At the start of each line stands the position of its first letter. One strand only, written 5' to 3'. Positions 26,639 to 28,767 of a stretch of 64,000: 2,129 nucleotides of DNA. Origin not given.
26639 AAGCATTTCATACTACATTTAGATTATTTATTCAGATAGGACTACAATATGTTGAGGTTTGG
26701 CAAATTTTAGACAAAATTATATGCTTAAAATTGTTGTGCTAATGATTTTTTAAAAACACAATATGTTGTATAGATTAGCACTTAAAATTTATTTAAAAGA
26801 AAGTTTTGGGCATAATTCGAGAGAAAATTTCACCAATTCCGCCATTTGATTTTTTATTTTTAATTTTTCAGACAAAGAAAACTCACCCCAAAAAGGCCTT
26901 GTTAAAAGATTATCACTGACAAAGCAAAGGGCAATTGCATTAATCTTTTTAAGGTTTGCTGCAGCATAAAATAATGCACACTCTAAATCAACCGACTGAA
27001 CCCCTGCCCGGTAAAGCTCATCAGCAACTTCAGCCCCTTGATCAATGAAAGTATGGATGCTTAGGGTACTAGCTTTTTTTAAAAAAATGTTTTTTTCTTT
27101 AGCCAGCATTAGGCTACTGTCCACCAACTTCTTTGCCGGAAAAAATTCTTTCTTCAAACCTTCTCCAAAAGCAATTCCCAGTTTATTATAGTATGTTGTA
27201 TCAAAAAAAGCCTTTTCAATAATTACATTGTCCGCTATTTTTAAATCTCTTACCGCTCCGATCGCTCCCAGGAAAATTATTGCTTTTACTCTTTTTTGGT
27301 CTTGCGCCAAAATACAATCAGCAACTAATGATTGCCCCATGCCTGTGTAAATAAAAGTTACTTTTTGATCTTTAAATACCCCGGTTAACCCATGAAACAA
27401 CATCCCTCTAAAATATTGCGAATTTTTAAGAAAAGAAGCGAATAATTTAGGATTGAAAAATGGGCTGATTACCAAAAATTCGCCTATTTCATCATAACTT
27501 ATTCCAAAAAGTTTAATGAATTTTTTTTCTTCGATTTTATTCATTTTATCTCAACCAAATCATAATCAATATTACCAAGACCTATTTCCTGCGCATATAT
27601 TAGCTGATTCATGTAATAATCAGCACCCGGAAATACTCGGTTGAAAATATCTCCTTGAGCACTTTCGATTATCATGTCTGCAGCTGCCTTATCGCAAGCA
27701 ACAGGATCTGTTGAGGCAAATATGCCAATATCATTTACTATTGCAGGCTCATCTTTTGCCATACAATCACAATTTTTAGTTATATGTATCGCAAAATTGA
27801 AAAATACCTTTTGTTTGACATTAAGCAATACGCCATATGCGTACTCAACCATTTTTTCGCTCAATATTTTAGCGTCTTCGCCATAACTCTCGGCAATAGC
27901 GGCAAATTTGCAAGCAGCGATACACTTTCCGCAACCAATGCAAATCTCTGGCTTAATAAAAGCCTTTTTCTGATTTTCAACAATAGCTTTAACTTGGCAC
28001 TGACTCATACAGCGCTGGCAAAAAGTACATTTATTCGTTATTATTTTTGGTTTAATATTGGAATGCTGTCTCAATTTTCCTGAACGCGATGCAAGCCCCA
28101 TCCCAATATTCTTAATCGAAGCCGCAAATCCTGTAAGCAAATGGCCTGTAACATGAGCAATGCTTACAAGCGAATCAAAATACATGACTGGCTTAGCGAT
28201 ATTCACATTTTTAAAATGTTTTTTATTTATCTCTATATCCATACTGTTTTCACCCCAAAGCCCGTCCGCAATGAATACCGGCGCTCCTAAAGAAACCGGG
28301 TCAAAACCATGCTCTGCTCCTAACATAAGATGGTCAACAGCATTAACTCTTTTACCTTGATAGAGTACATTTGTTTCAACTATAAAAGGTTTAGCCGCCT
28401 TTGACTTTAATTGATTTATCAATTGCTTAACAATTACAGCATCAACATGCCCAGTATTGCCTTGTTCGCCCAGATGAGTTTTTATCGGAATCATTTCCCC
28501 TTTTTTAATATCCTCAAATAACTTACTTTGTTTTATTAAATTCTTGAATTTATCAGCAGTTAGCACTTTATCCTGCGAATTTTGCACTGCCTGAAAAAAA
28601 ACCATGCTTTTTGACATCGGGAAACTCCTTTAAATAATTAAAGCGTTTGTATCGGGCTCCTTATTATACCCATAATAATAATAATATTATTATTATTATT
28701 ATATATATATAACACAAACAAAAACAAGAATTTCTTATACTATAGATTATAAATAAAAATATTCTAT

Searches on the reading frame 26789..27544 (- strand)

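Call 52: search_protein_families(library=pfam, proteins=[window:26789-27544:-], max_evalue=0.00001)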
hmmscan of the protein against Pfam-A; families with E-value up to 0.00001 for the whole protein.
window:26789-27544:- (251 aa): 1 family
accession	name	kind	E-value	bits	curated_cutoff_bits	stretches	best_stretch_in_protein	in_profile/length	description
PF01048.26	PNP_UDP_1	-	3.5e-16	59.7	25.1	1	34-214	14-201/233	Phosphorylase superfamily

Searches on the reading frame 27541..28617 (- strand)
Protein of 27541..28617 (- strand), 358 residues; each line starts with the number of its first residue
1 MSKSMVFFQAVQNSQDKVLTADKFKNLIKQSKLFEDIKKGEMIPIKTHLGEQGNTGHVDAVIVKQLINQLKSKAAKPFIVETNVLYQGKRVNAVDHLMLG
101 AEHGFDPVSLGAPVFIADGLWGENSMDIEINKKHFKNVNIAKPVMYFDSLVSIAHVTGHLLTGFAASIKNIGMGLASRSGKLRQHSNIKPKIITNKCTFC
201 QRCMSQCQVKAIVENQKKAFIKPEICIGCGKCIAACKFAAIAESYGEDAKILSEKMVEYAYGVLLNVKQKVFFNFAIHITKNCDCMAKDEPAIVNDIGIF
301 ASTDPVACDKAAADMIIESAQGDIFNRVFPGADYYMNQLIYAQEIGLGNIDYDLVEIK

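Call 52: search_protein_families(library=pfam, proteins=[window:27541-28617:-], max_evalue=0.00001)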
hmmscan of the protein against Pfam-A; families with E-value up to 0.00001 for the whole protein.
window:27541-28617:- (358 aa): 7 families
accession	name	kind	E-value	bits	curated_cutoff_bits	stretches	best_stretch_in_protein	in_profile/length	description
PF04015.17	DUF362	-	3e-41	142.1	24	1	44-314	2-200/200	Domain of unknown function (DUF362)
PF00037.32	Fer4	-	1.3e-09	37.9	21.1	0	221-241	3-23/24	4Fe-4S binding domain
PF13237.11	Fer4_10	-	5.1e-07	30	25.5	1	190-236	2-52/53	4Fe-4S dicluster domain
PF13187.11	Fer4_9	-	2.5e-06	27.8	27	1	196-237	1-48/52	4Fe-4S dicluster domain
PF14697.11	Fer4_21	-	4.7e-06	27.1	35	0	219-243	1-28/59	4Fe-4S dicluster domain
PF12797.12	Fer4_2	-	7.9e-06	25.9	24.5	0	219-237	3-21/22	4Fe-4S binding domain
PF12838.12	Fer4_7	-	8e-06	26.7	27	0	196-240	1-52/52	4Fe-4S dicluster domain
